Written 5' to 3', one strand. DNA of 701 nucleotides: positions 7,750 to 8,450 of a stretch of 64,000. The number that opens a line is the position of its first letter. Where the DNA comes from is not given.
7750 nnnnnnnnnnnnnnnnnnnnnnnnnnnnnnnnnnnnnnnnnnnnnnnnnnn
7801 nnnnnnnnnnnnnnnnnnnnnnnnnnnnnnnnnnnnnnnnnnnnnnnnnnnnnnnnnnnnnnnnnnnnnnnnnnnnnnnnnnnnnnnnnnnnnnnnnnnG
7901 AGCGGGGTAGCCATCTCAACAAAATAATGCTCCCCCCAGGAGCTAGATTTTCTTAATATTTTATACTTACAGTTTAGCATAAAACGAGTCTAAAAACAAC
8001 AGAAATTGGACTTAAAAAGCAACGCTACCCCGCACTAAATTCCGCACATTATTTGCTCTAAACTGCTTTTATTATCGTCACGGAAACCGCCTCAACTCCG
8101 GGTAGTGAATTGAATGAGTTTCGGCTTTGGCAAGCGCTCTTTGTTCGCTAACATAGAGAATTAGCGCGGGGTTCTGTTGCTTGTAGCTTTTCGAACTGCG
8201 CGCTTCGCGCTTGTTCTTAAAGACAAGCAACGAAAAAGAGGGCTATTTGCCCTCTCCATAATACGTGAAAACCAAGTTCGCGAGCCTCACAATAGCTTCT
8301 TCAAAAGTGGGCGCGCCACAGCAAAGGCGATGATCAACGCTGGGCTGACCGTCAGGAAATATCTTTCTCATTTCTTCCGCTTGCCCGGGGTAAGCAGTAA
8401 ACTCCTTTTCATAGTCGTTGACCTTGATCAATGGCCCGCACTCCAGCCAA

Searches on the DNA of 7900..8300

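Call 20: search_rna_families(source=window, start=7900, end=8300, threshold=evalue, max_evalue=10)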
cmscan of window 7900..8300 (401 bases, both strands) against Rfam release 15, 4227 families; matches with E-value up to 10: 0.
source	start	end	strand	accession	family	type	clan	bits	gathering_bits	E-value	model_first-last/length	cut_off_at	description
